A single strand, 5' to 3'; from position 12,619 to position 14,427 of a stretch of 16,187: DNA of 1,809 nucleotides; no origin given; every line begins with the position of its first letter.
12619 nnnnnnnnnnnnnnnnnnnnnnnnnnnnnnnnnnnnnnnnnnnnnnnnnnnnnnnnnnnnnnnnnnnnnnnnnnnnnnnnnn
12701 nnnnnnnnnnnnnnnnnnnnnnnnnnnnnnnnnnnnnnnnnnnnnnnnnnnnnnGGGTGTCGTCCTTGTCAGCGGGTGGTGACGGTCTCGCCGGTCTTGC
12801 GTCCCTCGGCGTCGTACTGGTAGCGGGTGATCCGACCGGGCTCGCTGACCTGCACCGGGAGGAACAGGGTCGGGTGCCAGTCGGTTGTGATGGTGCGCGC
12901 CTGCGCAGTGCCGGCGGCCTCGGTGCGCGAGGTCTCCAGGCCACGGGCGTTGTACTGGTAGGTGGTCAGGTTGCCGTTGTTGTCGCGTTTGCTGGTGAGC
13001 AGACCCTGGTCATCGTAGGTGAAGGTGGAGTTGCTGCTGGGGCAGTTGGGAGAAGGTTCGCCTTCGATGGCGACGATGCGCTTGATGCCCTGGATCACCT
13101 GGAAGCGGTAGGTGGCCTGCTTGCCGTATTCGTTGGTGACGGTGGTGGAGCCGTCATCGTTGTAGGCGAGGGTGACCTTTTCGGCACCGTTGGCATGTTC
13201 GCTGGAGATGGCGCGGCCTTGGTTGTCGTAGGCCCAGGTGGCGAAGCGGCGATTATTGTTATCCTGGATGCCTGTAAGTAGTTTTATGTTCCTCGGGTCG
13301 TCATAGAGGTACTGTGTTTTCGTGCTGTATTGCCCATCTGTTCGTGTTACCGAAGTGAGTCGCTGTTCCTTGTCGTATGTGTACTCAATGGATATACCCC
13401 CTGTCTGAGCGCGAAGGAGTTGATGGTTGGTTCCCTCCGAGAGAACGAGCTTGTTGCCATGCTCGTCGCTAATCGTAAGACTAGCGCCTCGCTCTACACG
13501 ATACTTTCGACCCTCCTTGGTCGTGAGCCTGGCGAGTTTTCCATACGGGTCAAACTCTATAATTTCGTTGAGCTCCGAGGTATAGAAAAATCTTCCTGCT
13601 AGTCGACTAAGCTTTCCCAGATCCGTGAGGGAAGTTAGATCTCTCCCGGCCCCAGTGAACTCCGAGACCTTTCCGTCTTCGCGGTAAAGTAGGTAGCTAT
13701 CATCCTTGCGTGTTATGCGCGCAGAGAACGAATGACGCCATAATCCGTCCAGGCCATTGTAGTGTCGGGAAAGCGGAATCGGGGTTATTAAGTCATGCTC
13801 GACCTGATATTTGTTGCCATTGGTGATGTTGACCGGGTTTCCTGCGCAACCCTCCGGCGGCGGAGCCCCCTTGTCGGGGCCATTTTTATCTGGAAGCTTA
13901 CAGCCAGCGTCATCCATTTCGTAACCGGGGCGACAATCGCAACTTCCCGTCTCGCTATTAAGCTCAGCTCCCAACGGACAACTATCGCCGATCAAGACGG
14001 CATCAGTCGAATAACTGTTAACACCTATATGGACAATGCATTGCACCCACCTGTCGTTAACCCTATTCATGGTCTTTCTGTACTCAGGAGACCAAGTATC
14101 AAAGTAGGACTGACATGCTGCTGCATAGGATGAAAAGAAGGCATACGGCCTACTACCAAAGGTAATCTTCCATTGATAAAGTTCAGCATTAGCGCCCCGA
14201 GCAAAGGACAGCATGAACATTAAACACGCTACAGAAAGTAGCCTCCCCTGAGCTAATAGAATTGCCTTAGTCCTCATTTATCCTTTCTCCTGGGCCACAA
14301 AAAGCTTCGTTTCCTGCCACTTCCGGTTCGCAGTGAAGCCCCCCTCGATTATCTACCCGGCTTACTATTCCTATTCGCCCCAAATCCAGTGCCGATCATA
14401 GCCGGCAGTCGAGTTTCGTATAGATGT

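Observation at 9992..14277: Rhs toxin encoded as two adjacent Sec-signal-peptide proteins with a three-part GC mosaic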

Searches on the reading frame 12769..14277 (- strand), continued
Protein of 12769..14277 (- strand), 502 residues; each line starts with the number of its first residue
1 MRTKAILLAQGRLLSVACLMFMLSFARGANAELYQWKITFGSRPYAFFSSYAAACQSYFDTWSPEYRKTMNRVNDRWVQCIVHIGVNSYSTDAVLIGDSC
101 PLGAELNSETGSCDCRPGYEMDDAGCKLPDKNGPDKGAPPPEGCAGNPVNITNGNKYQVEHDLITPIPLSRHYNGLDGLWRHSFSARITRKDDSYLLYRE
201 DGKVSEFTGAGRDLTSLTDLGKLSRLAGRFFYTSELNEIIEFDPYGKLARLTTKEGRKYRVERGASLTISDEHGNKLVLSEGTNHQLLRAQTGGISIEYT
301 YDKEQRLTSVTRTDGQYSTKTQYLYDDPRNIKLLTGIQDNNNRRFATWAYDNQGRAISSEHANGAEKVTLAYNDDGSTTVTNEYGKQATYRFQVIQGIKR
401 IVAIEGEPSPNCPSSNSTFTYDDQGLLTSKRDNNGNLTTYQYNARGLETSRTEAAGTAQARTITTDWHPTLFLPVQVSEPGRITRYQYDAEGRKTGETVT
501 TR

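Call 30: find_related_loci(query=A1, collection=genome_contigs, flank=10000)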
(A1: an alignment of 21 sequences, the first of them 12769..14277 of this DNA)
Query A1 (502 aa) in genome_contigs; peptide patterns used: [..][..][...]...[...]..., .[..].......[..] (x = any residue, [..] = any of these).
272 stretches matched a pattern; 214 encode a relative of the query (tblastn E <= 1e-3); the best 80 are kept; 78 distinct loci.
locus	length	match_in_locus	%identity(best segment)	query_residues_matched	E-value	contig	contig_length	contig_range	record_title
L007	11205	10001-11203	75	97-499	0e+0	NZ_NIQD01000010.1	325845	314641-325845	Pseudomonas paraeruginosa strain ATCC 9027 NODE_10_length_325845_cov_59.199, whole genome shotgun sequence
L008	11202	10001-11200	56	94-499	1e-136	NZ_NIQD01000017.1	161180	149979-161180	Pseudomonas paraeruginosa strain ATCC 9027 NODE_17_length_161180_cov_47.0947, whole genome shotgun sequence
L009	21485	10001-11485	43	16-500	6e-120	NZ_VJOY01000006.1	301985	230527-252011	Pseudomonas mangiferae strain DMKU BBB3-04 NODE_6_length_301985_cov_46.2127, whole genome shotgun sequence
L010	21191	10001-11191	52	111-502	2e-119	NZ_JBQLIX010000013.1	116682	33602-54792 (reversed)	Pseudomonas sp. NCHU5216 collab21.1.13, whole genome shotgun sequence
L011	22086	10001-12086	45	25-502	2e-118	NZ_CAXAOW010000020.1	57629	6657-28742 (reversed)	Pseudomonas sp. EA_35y_Pfl2_R5 isolate PseudoSSchier:R5 EA_35y_Pfl2_R5_NODE_20_length_57629_cov_57.684620, whole genome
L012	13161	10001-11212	48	90-502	2e-117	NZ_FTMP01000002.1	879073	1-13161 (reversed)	Aquipseudomonas alcaligenes strain RU36E, whole genome shotgun sequence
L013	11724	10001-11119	52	135-501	2e-116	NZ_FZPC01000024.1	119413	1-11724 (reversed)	Pseudomonas delhiensis strain RLD-1, whole genome shotgun sequence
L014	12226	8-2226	53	141-500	1e-113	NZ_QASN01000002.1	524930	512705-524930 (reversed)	Pseudomonas mangrovi strain TC11 2, whole genome shotgun sequence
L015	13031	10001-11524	43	12-502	7e-113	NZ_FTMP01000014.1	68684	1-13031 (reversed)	Aquipseudomonas alcaligenes strain RU36E, whole genome shotgun sequence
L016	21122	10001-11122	47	135-502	3e-110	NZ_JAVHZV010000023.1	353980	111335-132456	Pseudomonas sp. G34 Contig_23_560.918, whole genome shotgun sequence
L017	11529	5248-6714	43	15-502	4e-109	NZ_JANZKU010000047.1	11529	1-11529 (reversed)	Pseudomonas sp. RIT-PI-AD 47, whole genome shotgun sequence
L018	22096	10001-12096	49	141-500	1e-108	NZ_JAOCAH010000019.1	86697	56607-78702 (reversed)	Pseudomonas sp. GD03944 19, whole genome shotgun sequence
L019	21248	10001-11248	46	90-502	3e-107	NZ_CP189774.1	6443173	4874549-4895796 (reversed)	Pseudomonas nitroreducens strain TX1 chromosome, complete genome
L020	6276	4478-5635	48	121-502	4e-107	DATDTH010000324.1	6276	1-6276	MAG TPA_asm: Pseudomonas sp. isolate SMAG_U8026 k141_1080180, whole genome shotgun sequence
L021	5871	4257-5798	41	14-498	5e-106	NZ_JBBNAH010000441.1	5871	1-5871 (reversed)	MAG: Pseudomonas sp. isolate Drum_KTO_C5_R1_D28_E3_bin.6 k127_711028_Drum_KTO_C5_R1_D28_E3_bin_6, whole genome shotgun s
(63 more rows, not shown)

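Call 44: search_solved_structures(query=window:12769-14277:-, max_evalue=0.001)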
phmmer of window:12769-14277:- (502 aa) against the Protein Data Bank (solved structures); distinct sequences matched with E-value up to 0.001: 4.
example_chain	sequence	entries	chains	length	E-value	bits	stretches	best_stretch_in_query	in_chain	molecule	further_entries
9ifo_A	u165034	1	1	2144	1.2e-06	31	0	283-346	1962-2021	Teneurin-Like Protein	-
9pt5_A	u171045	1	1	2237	1.2e-06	31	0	283-346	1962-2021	Teneurin-like protein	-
8uxt_A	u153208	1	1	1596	6.5e-05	25.3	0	298-451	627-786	Tse15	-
8uy4_A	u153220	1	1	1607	7.3e-05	25.1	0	298-451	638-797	Tse15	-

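Call 71: predict_structure(alignment_id=A2)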
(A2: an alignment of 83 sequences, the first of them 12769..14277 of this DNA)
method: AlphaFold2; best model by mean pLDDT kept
length: 502 residues; sequences in the alignment: 83
mean_pLDDT: 88.7   pTM: 0.70
mean pLDDT of the five models: 88.7, 88.2, 88.0, 87.4, 84.4
residues with pLDDT >= 90: 311; 70-90: 155; 50-70: 33; < 50: 3
segments of 3 or more residues with pLDDT < 50: 1-3
pLDDT, mean of each block of 10 residues (from residue 1): 54 80 72 90 88 95 95 94 96 93 81 73 60 76 75 93 95 94 95 91 90 87 92 92 95 94 95 97 92 97 95 97 95 96 95 92 88 93 92 88 89 87 92 94 87 91 85 84 89 88 83
secondary structure, 60 per line:
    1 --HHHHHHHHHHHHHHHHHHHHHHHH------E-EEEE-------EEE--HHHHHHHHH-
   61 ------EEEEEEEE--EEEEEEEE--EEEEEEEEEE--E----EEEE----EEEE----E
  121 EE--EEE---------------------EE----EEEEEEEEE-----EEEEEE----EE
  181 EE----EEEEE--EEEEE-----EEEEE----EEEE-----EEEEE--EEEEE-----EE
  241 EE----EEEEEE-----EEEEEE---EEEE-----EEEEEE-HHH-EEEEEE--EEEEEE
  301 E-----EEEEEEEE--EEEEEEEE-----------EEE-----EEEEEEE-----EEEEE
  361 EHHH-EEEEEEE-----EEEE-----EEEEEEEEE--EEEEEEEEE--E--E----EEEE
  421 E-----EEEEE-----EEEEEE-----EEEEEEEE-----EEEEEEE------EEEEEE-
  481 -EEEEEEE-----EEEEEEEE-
elements in order: H3-26 E35-38 E46-48 H51-59 E67-74 E77-84 E87-96 E104-107 E112-115 E120-122 E125-127 E155-163 E169-174 E179-182 E187-191 E194-198 E204-208 E213-216 E222-226 E229-233 E239-242 E247-252 E258-263 E267-270 E276-281 E287-292 E295-301 E307-314 E317-324 E336-338 E344-350 E356-361 E366-372 E378-381 E387-395 E398-406 E417-421 E427-431 E437-442 E448-455 E461-467 E474-479 E482-488 E494-501

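Call 73: fold_search(model_id=the predicted structure, library=pdb)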
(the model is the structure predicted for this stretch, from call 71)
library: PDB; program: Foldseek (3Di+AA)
matches with E <= 10: 824; with E <= 0.001: 92
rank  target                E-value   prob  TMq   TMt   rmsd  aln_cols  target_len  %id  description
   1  7pq5                  1.4e-15  1.00  0.27  0.16  12.7       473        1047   15  Photorhabdus laumondii T6SS-associated Rhs protein carrying the Tre23 toxin domain (released 2021-12-01)
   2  8qja_A                6.0e-15  1.00  0.37  0.22   9.3       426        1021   17  T6SS-linked Rhs repeat protein - Advenella mimigardefordensis VgrG-Rhs core (released 2024-09-25)
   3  8qja_D                6.0e-15  1.00  0.33  0.18  13.7       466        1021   17  T6SS-linked Rhs repeat protein - Advenella mimigardefordensis VgrG-Rhs core (released 2024-09-25)
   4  8qjd_B                9.5e-15  1.00  0.56  0.29   4.2       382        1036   19  T6SS-linked Rhs repeat protein - Salmonella bongori Rhs-core domain (released 2024-09-25)
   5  8qjc                  1.0e-14  1.00  0.56  0.28   4.2       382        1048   19  T6SS-linked Rhs repeat protein - Salmonella bongori Rhs-core domain with toxin domain (released 2024-09-25)
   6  8qja_B                1.9e-14  1.00  0.38  0.22   9.0       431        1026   16  T6SS-linked Rhs repeat protein - Advenella mimigardefordensis VgrG-Rhs core (released 2024-09-25)
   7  8qja_C                2.0e-14  1.00  0.37  0.22   9.1       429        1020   17  T6SS-linked Rhs repeat protein - Advenella mimigardefordensis VgrG-Rhs core (released 2024-09-25)
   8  8qjb_A                2.3e-14  1.00  0.55  0.28   4.3       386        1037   19  T6SS-linked Rhs repeat protein - Salmonella bongori Rhs-core domain extended N-terminus (released 2024-09-25)
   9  8cp6_B                3.7e-14  1.00  0.35  0.18  19.5       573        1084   14  Type six secretion system exported effector 5 (Tse5) (released 2023-12-06)
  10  9ifo_A                6.5e-14  1.00  0.39  0.17  17.7       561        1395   15  Structure of Teneurin-Like Protein (TLP) (released 2026-03-11)
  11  7q97_A                2.4e-13  1.00  0.30  0.18  11.3       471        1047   13  Structure of the bacterial type VI secretion system effector RhsA. (released 2021-12-22)
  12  8uxt                  2.7e-13  1.00  0.17  0.07  24.1       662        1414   12  Acinetobacter baumannii Tse15 Rhs effector, toxin cleavage mutant (D1369N, D1391N) (released 2024-10-09)
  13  8h8b                  2.8e-13  1.00  0.37  0.21  11.3       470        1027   14  Type VI secretion system effector RhsP in its pre-autoproteolysis and monomeric form (released 2023-01-18)
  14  8uy4_A                1.4e-12  1.00  0.38  0.16  13.1       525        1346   15  Acinetobacter baumannii Tse15 Rhs effector (released 2024-10-09)
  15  8h8a_A                2.9e-11  1.00  0.33  0.20  21.3       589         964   13  Type VI secretion system effector RhsP in its post-autoproteolysis and monomeric form (released 2023-01-18)
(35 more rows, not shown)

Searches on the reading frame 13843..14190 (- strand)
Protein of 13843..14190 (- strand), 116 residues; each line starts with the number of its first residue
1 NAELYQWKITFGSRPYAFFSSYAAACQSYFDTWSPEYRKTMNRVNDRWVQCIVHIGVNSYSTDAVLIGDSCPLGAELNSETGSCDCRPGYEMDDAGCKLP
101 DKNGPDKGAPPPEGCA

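Call 74: search_protein_representatives(alignment_id=A3)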
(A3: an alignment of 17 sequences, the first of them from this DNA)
Query: 17 sequences, 120 profile positions. Proteins with E-value up to 0.001 (for the whole library): 474; up to 1e-10: 31; up to 1e-30: 0. The best 150 are listed.
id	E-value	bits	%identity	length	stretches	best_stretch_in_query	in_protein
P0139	3.5e-20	88.9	-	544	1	2-119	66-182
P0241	1.2e-19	87.3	-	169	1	1-110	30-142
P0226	7.7e-19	84.6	-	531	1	1-120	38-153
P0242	1.8e-17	80.2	-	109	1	32-120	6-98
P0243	8.1e-17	78.1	-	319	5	75-103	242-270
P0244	7.3e-16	75.0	-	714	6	70-95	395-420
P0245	1.6e-15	73.9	-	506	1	2-117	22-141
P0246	1.9e-15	73.6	-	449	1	3-106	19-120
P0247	2.7e-14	69.9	-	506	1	1-103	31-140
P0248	1.6e-13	67.5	-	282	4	63-102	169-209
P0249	3.2e-13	66.5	-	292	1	1-89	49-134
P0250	3.3e-13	66.4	-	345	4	69-101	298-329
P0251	2.3e-12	63.7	-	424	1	2-102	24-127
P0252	2.6e-12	63.5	-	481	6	79-95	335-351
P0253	2.6e-12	63.5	-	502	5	77-95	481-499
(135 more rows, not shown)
